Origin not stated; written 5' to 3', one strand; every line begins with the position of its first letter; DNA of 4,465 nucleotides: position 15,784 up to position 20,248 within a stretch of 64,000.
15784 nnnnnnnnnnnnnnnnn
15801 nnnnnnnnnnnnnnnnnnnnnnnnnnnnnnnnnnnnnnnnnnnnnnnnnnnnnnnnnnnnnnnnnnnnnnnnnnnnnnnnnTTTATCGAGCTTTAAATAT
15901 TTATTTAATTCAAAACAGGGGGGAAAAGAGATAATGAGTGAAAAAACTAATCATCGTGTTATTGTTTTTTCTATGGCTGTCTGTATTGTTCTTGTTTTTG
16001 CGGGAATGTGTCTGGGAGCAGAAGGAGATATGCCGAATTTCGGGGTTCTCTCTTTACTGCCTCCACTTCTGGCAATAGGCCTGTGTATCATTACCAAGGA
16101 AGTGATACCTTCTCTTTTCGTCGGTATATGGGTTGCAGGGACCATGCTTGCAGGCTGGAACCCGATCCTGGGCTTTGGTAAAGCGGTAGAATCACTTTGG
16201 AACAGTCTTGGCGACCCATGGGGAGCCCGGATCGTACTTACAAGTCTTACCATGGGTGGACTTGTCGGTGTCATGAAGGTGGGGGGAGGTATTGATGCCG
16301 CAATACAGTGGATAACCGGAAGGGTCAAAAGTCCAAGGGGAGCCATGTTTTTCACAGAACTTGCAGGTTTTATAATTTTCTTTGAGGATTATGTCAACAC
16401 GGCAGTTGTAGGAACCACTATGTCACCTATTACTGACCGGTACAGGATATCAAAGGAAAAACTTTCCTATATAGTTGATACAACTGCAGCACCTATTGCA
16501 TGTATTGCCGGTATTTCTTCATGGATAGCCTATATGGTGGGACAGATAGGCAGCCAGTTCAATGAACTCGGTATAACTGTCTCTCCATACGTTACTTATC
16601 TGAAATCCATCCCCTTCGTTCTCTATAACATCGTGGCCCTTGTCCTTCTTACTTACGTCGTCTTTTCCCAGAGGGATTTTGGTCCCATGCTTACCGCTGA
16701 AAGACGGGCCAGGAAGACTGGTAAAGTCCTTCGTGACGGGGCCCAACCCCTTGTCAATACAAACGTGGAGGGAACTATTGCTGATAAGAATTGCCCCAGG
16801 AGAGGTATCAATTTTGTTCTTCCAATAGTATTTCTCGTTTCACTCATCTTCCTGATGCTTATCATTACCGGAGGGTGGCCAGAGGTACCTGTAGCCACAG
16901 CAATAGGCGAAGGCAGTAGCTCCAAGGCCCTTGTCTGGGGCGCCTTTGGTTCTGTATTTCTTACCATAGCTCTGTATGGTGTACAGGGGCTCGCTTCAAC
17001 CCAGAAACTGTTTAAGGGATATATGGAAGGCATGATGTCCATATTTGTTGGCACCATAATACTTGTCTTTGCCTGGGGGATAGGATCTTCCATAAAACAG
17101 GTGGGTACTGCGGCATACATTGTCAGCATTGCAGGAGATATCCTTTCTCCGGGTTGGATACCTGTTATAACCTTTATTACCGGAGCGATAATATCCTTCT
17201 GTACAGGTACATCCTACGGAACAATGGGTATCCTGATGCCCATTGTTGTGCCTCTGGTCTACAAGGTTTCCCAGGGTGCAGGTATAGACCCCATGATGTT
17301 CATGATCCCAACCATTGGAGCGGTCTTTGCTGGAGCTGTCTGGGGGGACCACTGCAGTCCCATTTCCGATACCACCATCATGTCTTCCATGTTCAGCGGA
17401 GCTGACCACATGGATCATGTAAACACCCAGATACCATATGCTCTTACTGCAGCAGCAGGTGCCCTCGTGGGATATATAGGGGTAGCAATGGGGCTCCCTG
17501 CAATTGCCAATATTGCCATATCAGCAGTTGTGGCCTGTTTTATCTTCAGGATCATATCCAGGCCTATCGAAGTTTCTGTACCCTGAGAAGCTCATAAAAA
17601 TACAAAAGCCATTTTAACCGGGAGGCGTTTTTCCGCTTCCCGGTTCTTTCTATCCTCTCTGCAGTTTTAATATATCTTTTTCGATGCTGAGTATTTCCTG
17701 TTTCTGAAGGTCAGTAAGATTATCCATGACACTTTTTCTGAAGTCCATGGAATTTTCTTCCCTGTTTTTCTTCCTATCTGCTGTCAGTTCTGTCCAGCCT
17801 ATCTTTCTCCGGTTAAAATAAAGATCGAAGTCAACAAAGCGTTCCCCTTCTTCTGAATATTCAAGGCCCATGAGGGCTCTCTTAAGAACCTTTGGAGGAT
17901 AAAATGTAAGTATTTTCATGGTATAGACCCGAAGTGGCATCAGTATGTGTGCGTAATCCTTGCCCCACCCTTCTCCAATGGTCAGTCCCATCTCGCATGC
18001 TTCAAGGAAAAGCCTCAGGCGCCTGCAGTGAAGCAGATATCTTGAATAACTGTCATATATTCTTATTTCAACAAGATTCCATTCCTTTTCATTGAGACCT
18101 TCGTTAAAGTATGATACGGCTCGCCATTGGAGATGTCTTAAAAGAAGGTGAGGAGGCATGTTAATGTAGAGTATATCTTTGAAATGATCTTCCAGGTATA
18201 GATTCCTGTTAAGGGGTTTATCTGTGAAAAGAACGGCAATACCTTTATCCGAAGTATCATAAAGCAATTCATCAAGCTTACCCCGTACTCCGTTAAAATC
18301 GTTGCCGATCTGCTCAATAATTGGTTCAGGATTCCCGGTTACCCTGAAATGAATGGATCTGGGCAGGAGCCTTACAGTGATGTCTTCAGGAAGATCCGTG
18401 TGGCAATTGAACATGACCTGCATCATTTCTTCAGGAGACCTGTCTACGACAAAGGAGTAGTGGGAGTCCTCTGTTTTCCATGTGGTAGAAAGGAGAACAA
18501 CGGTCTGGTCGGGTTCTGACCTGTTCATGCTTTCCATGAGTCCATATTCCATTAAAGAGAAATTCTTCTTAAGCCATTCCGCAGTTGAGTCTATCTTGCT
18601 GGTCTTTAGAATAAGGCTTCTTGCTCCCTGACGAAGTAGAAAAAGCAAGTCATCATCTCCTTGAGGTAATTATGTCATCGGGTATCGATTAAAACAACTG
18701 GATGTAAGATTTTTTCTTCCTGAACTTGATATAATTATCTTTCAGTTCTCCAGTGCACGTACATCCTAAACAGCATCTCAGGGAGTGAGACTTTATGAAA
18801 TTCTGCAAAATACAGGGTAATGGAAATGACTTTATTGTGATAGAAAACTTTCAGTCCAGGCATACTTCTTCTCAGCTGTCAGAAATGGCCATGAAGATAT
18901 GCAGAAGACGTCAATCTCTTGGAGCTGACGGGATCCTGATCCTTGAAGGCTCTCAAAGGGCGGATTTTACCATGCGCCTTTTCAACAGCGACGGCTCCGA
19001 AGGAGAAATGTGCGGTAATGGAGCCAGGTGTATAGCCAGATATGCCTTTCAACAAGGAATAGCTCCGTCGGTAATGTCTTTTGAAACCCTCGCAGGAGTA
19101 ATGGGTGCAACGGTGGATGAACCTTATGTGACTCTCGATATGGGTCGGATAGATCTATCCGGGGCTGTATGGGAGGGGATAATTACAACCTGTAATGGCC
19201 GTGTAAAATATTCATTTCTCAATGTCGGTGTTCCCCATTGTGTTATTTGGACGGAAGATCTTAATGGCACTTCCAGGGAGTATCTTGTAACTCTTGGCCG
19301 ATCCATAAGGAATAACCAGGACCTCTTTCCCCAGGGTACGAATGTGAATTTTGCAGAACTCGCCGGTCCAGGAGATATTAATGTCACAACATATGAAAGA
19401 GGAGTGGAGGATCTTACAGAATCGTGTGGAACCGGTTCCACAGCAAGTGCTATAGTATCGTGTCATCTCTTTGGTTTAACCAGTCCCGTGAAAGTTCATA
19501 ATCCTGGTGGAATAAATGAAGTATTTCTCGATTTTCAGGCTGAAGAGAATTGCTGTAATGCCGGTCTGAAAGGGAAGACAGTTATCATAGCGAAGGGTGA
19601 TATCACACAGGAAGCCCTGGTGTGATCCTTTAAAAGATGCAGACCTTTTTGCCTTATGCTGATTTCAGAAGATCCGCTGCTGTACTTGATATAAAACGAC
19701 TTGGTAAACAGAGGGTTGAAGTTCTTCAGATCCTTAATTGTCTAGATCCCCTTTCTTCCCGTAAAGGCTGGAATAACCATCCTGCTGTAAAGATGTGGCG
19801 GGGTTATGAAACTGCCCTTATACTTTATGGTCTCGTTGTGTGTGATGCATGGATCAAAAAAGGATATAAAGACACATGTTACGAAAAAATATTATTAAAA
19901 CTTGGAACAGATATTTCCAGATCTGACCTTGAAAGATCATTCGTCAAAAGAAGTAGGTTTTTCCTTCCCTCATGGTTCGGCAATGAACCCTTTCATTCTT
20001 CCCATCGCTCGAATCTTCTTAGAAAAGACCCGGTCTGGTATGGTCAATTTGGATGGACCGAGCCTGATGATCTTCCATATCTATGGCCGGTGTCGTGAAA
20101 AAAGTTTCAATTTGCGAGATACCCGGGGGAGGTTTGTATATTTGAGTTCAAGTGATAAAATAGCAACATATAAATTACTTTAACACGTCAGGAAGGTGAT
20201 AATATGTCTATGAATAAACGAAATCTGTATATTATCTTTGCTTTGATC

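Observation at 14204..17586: Third Lys T-box controls lysA plus an NhaC/LysW-like transporter, defining a tRNA-Lys regulon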

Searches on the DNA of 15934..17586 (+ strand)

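Call 23: search_rna_families(sources=[L001, L002, L003, L004, L005, L006, L007, L008, L009, L010, L011, L012], threshold=gathering)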
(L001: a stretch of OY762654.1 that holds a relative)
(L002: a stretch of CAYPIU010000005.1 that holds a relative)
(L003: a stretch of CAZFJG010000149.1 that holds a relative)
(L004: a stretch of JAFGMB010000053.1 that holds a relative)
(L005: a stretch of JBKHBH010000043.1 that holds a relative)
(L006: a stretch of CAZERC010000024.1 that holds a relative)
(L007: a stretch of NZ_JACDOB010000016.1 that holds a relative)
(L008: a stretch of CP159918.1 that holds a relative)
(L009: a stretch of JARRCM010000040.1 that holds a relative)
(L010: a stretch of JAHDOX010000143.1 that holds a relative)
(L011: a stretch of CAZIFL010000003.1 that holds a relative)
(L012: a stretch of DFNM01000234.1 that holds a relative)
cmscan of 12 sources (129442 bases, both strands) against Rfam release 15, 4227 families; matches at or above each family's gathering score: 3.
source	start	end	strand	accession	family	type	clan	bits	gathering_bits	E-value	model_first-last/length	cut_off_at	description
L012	12866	13087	-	RF00230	T-box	Cis-reg; leader;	-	110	93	4.2e-23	1-219/219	no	T-box leader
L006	12274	12381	+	RF00059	TPP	Cis-reg; riboswitch;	-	74.3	54.3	1.8e-12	1-105/105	no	TPP riboswitch aptamer (THI element)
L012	7864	7935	-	RF01998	group-II-D1D4-1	Intron;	CL00102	40.2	35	0.0017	1-84/84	no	Group II catalytic intron D1-D4-1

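Call 24: search_rna_families(sources=[L013, L014, L015, L016, L017, L018, L019, L020, L021, L022], threshold=gathering)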
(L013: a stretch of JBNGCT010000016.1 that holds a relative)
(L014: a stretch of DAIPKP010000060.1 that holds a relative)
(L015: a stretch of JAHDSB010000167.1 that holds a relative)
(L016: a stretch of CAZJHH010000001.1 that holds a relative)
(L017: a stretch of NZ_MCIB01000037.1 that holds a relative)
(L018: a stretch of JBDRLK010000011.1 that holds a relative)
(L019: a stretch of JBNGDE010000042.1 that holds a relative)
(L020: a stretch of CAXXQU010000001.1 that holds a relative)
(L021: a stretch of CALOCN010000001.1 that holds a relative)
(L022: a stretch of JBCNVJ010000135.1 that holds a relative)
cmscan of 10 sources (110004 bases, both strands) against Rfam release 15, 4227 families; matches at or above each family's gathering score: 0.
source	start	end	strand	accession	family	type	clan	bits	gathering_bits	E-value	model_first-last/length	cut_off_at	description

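Call 49: search_rna_families(sources=[L035, L037, L009, L012, L017], threshold=evalue, max_evalue=0.001, show_alignments=2)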
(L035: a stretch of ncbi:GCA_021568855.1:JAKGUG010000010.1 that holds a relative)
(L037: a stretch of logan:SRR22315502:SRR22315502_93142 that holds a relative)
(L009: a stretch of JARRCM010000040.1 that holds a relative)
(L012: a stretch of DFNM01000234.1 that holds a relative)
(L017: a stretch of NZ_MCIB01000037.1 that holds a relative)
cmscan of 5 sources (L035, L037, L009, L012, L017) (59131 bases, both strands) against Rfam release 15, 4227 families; matches with E-value up to 0.001: 4.
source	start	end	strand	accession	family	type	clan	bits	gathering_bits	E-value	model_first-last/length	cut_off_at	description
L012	12866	13087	-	RF00230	T-box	Cis-reg; leader;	-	110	93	1.9e-23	1-219/219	no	T-box leader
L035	3281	3514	+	RF00230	T-box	Cis-reg; leader;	-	75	93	1.9e-14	1-219/219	no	T-box leader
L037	3398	3630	+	RF00230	T-box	Cis-reg; leader;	-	74.4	93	2.8e-14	1-219/219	no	T-box leader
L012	7864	7935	-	RF01998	group-II-D1D4-1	Intron;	CL00102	40.2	35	0.00076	1-84/84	no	Group II catalytic intron D1-D4-1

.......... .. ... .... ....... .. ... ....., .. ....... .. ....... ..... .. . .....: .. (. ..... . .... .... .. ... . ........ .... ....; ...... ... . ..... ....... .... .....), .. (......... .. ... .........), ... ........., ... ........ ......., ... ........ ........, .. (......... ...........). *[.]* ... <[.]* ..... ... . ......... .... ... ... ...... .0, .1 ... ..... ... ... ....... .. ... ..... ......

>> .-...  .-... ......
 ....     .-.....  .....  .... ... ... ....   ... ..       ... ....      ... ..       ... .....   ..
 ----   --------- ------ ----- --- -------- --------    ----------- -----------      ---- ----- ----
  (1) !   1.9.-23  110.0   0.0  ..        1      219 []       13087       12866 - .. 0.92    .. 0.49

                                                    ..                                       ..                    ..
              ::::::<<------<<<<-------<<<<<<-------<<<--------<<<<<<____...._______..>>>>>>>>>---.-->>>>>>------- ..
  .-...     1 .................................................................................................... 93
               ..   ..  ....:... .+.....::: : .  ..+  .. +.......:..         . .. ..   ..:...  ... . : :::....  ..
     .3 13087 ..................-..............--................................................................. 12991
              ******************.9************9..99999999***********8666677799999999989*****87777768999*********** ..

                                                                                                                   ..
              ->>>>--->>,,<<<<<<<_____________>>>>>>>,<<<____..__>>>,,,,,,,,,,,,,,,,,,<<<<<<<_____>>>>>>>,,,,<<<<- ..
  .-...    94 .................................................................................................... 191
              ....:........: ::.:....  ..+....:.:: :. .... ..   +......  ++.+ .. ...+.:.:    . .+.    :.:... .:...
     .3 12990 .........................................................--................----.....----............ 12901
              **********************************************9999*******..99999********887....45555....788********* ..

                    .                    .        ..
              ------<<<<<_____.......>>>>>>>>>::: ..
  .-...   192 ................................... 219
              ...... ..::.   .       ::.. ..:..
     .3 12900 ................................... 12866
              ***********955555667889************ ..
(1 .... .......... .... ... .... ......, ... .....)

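Call 71: search_rna_families(sources=[L039, L040, L041], threshold=evalue, max_evalue=0.001)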
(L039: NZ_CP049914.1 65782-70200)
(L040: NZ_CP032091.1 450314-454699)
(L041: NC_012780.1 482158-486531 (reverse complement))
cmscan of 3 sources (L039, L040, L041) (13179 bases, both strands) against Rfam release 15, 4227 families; matches with E-value up to 0.001: 1.
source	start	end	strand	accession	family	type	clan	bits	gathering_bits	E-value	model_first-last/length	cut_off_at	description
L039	1196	1368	+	RF00168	Lysine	Cis-reg; riboswitch;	-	122.5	30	5.8e-33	1-182/182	no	Lysine riboswitch aptamer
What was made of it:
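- On LysW (L-box-regulated NhaC-type lysine transporter): The positive control, Vibrio L039, scored 122.5 bits (call 71).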

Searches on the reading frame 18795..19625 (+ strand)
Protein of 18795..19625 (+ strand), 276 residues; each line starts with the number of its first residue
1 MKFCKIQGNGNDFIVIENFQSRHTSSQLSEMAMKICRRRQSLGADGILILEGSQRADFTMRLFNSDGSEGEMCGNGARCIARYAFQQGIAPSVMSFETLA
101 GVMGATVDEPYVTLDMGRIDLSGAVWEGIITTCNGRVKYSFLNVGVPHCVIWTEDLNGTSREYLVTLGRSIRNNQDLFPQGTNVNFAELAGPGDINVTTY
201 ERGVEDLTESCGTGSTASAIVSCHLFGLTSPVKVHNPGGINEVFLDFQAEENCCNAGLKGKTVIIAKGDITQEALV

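Call 9: search_protein_families(library=pfam, proteins=[window:18795-19625:+])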
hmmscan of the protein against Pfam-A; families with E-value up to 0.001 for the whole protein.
window:18795-19625:+ (276 aa): 1 family
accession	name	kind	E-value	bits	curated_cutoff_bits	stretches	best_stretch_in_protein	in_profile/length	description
PF01678.24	DAP_epimerase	-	2.8e-45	153.7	34.7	2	3-118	1-117/121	Diaminopimelate epimerase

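Call 10: search_protein_families(library=ncbifam, proteins=[window:18795-19625:+])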
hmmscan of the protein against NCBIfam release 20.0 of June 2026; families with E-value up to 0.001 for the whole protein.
window:18795-19625:+ (276 aa): 2 families
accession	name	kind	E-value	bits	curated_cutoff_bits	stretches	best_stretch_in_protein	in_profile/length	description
TIGR00652.1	DapF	equivalog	1.2e-68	231.5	114.65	1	1-271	1-269/270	diaminopimelate epimerase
NF038284.1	bifunc_DapF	exception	4.4e-37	127.8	350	1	7-235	16-232/254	bifunctional diaminopimelate epimerase/glutamate racemase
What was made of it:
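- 18795..19625 (+): dapF, context only. It is not behind a leader in this window and is separated from the operon by an inserted opposite-strand ORF (17650-18648). TIGR00652 231.5 bits (call 10).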

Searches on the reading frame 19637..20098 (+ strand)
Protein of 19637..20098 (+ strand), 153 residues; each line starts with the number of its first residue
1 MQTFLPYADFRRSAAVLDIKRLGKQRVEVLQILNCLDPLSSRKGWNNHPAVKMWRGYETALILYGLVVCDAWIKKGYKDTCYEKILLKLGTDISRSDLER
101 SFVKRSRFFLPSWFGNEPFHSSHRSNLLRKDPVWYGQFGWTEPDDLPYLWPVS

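Call 9: search_protein_families(library=pfam, proteins=[window:19637-20098:+])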
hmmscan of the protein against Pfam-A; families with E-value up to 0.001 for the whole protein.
window:19637-20098:+ (153 aa): 1 family
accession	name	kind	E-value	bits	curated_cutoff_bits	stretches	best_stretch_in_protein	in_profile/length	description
PF03013.19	Pyr_excise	-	1.6e-20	73.7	23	1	1-81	1-77/81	Pyrimidine dimer DNA glycosylase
